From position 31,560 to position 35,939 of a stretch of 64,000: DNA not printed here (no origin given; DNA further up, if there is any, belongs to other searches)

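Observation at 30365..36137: Translationally coupled four-gene operon headed by a ~1,360-aa membrane protein of no recognisable family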

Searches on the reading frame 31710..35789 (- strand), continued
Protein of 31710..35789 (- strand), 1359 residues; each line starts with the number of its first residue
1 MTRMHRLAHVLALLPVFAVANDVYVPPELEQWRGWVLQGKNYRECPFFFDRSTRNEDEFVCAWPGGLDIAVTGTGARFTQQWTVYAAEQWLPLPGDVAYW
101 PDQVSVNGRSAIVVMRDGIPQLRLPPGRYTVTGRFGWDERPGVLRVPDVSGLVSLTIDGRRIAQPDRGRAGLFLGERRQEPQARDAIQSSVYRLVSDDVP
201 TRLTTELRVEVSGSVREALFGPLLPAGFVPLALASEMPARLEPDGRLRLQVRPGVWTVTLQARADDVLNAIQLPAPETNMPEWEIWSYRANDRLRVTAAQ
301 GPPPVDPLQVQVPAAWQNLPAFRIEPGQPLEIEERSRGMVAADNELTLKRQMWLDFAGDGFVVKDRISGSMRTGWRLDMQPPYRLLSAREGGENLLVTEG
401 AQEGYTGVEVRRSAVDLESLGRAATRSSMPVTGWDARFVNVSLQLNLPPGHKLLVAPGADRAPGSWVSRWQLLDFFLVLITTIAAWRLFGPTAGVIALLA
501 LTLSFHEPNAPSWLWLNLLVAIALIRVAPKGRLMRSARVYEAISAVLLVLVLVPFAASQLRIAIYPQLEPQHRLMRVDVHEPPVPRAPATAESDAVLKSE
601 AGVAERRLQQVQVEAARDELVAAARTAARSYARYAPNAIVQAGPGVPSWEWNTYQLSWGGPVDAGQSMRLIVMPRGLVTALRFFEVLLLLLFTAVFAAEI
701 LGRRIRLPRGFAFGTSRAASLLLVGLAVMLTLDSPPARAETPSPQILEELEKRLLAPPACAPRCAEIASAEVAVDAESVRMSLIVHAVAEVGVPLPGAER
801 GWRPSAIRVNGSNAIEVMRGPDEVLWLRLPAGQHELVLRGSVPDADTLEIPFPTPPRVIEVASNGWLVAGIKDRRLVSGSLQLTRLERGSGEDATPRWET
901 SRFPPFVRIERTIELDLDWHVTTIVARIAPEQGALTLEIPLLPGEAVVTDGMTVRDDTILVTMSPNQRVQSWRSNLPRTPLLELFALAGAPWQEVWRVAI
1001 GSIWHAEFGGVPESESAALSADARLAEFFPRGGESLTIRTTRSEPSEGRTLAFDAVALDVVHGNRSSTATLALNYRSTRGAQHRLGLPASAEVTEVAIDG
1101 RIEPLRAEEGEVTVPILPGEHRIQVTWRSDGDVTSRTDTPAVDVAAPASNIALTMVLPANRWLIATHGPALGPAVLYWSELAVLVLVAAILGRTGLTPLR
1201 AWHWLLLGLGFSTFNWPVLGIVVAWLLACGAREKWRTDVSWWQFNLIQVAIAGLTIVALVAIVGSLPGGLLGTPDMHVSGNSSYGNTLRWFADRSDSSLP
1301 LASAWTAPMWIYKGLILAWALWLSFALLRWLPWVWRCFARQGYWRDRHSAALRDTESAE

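Call 57: predict_structure(alignment_id=A3)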
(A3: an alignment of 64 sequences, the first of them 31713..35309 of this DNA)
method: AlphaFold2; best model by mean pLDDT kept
length: 1199 residues; sequences in the alignment: 64
mean_pLDDT: 84.0   pTM: 0.72
mean pLDDT of the five models: 84.0, 83.4, 82.1, 81.9, 81.9
residues with pLDDT >= 90: 650; 70-90: 359; 50-70: 82; < 50: 108
segments of 3 or more residues with pLDDT < 50: 1-3, 9-14, 16-22, 418-459, 466-468, 569-598, 728-739
pLDDT, mean of each block of 10 residues (from residue 1): 47 46 75 95 95 88 90 89 88 91 93 88 94 91 91 93 93 89 90 93 96 92 94 89 93 92 91 95 96 95 93 95 94 94 93 93 91 91 92 91 91 57 44 43 42 44 52 75 92 92 95 94 94 89 65 55 57 40 40 41 78 87 88 85 87 81 81 90 79 86 82 78 65 40 85 92 91 84 90 87 84 93 92 93 91 79 84 94 90 97 94 94 94 96 93 94 96 91 95 96 93 91 87 88 89 79 91 77 88 91 79 81 94 94 95 91 90 90 76 56
secondary structure, 60 per line:
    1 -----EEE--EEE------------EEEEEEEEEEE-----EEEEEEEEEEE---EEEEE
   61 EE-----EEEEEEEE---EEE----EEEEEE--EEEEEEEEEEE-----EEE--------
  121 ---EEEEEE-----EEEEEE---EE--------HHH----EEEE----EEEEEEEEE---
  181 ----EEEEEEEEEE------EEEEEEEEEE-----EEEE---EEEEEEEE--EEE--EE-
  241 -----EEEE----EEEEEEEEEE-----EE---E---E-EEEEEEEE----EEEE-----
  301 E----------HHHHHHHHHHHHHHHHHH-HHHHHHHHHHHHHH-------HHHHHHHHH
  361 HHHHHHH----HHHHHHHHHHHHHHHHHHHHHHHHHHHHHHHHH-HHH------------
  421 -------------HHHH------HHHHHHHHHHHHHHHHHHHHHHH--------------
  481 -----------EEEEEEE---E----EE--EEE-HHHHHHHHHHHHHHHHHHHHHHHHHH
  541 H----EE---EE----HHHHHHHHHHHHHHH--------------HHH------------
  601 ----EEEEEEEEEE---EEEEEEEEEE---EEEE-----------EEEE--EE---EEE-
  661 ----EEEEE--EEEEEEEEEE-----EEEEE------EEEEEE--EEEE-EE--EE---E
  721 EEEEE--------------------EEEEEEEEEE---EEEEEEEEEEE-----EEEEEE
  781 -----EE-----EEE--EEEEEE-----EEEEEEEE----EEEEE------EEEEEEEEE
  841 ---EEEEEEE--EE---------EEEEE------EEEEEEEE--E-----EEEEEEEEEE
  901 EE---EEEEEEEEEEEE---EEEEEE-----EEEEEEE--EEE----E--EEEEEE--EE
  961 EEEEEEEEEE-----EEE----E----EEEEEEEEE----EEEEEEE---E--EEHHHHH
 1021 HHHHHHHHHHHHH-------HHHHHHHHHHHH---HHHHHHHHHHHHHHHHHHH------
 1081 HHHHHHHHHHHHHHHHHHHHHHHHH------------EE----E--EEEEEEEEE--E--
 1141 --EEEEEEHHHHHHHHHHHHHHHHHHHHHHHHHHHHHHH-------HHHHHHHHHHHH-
elements in order (helices of 4 or more, strands of 3 or more residues): E6-8 E11-13 E26-36 E42-52 E56-62 E68-75 E79-81 E86-91 E94-104 E110-112 E124-129 E135-140 E161-164 E169-177 E185-194 E201-210 E216-219 E223-230 E233-235 E246-249 E254-263 E280-287 E292-295 H312-329 H331-344 H352-367 H372-404 H434-437 H444-466 E492-498 E511-513 H515-541 H557-571 E605-614 E618-627 E631-634 E646-649 E657-659 E665-669 E672-681 E687-691 E698-703 E706-709 E720-725 E746-755 E759-769 E775-780 E793-795 E798-803 E809-816 E821-825 E832-840 E844-850 E864-868 E875-882 E891-902 E906-917 E921-926 E932-938 E941-943 E951-956 E959-970 E976-978 E988-996 E1001-1007 H1016-1033 H1041-1052 H1056-1074 H1081-1105 E1127-1135 E1143-1148 H1149-1179 H1187-1198

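Call 60: fold_search(model_id=the predicted structure, library=pdb)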
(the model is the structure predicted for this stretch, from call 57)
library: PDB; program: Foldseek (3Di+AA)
matches with E <= 10: 778; with E <= 0.001: 9
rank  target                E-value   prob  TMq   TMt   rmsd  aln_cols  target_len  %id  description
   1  7oci_A                1.8e-08  1.00  0.10  0.25  26.0       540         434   10  Cryo-EM structure of yeast Ost6p containing oligosaccharyltransferase complex (released 2022-02-16)
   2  6c26_1                4.1e-08  1.00  0.11  0.28  24.4       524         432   10  The Cryo-EM structure of a eukaryotic oligosaccharyl transferase complex (released 2018-01-31)
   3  6ezn_A                5.7e-08  1.00  0.10  0.26  25.8       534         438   10  Cryo-EM structure of the yeast oligosaccharyltransferase (OST) complex (released 2018-01-17)
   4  8b6l_O                8.8e-08  1.00  0.10  0.20  27.1       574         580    9  Subtomogram average of the human Sec61-TRAP-OSTA-translocon (released 2022-12-07)
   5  9ub7_E                1.1e-04  0.84  0.07  0.13  31.7       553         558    9  Structure of glycosylphosphatidylinositol transamidase,state 1 (released 2026-04-08)
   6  8imx_T                3.9e-04  0.80  0.07  0.14  30.4       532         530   10  Cryo-EM structure of GPI-T with a chimeric GPI-anchored protein (released 2023-08-16)
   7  7rw8_M                8.5e-04  0.93  0.06  0.17  21.6       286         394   12  AP2 bound to heparin in the closed conformation (released 2022-03-30)
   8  6qh5_M                8.9e-04  0.97  0.07  0.26  17.2       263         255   10  AP2 clathrin adaptor mu2T156-phosphorylated core in closed conformation (released 2019-09-04)
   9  9pwc_M                9.8e-04  0.96  0.07  0.17  16.9       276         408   10  Composite structure of AP-2 bound to the dileucine motif and WxxPhi motif of CCDC32 (released 2026-04-08)
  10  6owo_M                1.1e-03  0.87  0.06  0.16  22.2       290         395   10  CRYO-EM STRUCTURE OF PHOSPHORYLATED AP-2 CORE BOUND TO NECAP (released 2019-09-11)
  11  7q62_A                1.3e-03  0.33  0.07  0.07  31.4       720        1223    7  Structure of TEV cleaved A2ML1 dimer (A2ML1-TT dimer) (released 2022-04-20)
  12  3ml6_A                1.4e-03  0.87  0.06  0.18  20.3       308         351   11  a complex between Dishevelled2 and clathrin adaptor AP-2 (released 2010-08-11)
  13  3h85_A                1.4e-03  0.87  0.06  0.23  17.0       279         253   11  Molecular basis for the association of PIPKI gamma-p90 with the clathrin adaptor AP-2 (released 2009-11-24)
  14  3ml6_C                1.7e-03  0.82  0.06  0.18  19.9       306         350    8  a complex between Dishevelled2 and clathrin adaptor AP-2 (released 2010-08-11)
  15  9ijj_C                2.0e-03  0.35  0.08  0.09  21.5       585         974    7  In situ structure of the central apparatus in mouse sperm axoneme. (released 2025-06-04)
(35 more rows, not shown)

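Call 62: search_protein_families(library=pfam, alignment_id=A5, max_evalue=0.05)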
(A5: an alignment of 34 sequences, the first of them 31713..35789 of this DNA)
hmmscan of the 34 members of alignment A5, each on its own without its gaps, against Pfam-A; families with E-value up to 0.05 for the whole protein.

A. member 1, window:31713-35789:- (1359 aa): 1 family
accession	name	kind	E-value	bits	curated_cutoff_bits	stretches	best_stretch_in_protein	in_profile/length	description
PF17656.6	ChapFlgA_N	-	0.029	15.2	27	0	232-264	39-75/77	FlgA N-terminal domain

B. families by the number of members that match (of 34 scanned): 4 families
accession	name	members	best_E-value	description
PF06832.18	BiPBP_C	2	0.0032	Penicillin-Binding Protein C-terminus Family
PF10715.16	REGB_T4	1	0.026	T4-page Endoribonuclease RegB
PF17656.6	ChapFlgA_N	1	0.029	FlgA N-terminal domain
PF07074.17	TRAP-gamma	1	0.032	Translocon-associated protein, gamma subunit (TRAP-gamma)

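Call 64: find_encoding_contigs(protein=P0002, flank=3000, max_places=2)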
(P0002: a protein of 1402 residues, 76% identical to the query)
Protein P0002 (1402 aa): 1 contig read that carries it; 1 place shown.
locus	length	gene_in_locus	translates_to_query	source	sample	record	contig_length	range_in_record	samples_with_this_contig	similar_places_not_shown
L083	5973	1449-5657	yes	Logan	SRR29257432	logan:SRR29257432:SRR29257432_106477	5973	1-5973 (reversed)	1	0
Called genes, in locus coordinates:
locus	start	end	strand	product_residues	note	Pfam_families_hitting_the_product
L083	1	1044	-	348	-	?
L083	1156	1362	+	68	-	PF04102:SlyX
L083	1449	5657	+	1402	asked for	-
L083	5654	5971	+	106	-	?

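Call 65: find_encoding_contigs(protein=P0003, flank=6000, max_places=2)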
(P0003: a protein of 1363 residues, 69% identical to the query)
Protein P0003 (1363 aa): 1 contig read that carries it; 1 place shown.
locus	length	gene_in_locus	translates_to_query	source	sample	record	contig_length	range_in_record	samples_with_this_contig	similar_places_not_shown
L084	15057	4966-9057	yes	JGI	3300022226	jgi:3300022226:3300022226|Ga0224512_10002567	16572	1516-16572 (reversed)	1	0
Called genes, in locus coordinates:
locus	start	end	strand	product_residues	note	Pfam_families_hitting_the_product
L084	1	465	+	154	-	?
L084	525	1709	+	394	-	PF06965:Na_H_antiport_1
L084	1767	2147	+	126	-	PF18029:Glyoxalase_6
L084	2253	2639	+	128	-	PF01124:MAPEG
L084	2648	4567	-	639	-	PF00005:ABC_tran, PF00006:ATP-synt_ab (faint), PF02463:SMC_N (faint), PF13175:AAA_15 (faint), PF13555:AAA_29 (faint), PF12848:ABC_tran_Xtn, PF00005:ABC_tran, PF16326:ABC_tran_CTD, +3 more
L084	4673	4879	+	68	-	PF04102:SlyX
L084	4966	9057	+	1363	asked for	-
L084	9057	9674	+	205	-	PF09997:DUF2238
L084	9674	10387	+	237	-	PF12697:Abhydrolase_6 (weak)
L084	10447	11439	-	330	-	PF03601:Cons_hypoth698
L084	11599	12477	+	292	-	PF27100:DcsG_N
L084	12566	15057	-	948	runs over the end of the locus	PF00005:ABC_tran (faint), PF02463:SMC_N (faint), PF03193:RsgA_GTPase (faint), PF13191:AAA_16 (faint), PF13555:AAA_29 (faint), PF17760:UvrA_inter, PF17755:UvrA_DNA-bind, PF12399:BCA_ABC_TP_C (faint)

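Call 75: search_protein_families(library=padloc, proteins=[window:31713-35789:-], max_evalue=0.01)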
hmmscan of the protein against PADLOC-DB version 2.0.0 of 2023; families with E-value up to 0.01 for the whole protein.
window:31713-35789:- (1359 aa): 0 families

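Call 89: search_dna_similar(query=window:31713-35789:-, collection=plasmids, mode=protein, max_evalue=0.001, max_rows=10)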
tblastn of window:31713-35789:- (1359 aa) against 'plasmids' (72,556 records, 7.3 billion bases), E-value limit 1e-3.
Records with a match: 1; places in all: 1; records where one place covers at least 80% of the query: 0.
Best place of each record, by identity: <60% 1.
By first word of the organism name: Azoarcus 1.
By predicted mobility (MOB-suite, as given by PLSDB): mobilizable 1.
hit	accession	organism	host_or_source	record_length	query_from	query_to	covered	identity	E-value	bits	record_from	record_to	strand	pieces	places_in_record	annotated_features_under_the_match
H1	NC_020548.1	Azoarcus sp. KH32C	-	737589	25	674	48%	35.4%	4e-81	303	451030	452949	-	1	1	hypothetical protein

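Call 90: get_annotated_region(hit=H1, flank=7000)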
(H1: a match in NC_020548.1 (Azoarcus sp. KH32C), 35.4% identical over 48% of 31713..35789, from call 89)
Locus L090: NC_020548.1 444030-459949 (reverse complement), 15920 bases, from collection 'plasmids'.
description: Azoarcus sp. KH32C plasmid pAZKH, complete sequence
organism: Azoarcus sp. KH32C (NCBI taxid 748247)
taxonomy: Bacteria; Pseudomonadota; Betaproteobacteria; Rhodocyclales; Zoogloeaceae; Azoarcus; Azoarcus sp. KH32C
host: -; source: -; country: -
typing (MOB-suite, as given by PLSDB): mobilizable; replicon rep_cluster_432; relaxase MOBP
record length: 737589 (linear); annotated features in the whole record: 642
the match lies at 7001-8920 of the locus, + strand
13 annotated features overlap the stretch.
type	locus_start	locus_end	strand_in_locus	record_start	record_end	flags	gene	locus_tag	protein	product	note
CDS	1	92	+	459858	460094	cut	-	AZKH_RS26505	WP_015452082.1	hypothetical protein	-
CDS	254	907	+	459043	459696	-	-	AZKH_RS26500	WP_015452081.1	transposase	-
CDS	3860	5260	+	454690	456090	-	-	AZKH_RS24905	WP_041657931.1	replication initiation protein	GO:0006270 - DNA replication initiation [Evidence IEA]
CDS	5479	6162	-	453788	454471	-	-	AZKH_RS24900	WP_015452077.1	hypothetical protein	-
CDS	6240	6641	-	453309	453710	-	-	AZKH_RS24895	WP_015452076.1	FKBP-type peptidyl-prolyl cis-trans isomerase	-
CDS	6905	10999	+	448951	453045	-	-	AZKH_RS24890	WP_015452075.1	hypothetical protein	-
CDS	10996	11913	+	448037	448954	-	-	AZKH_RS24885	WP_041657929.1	isoaspartyl peptidase/L-asparaginase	-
CDS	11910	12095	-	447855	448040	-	-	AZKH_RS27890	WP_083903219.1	PAS domain S-box protein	-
CDS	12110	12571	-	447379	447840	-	-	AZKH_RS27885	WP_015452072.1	PAS domain-containing protein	-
CDS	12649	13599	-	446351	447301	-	-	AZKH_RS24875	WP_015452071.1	glutathione S-transferase C-terminal domain-containing protein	-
CDS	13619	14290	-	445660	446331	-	-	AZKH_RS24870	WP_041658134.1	glutathione S-transferase family protein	GO:0006749 - glutathione metabolic process [Evidence IEA]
CDS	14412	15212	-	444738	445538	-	-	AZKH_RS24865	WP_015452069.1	hypothetical protein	-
CDS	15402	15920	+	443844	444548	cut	ung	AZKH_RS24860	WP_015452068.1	uracil-DNA glycosylase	GO:0006284 - base-excision repair [Evidence IEA]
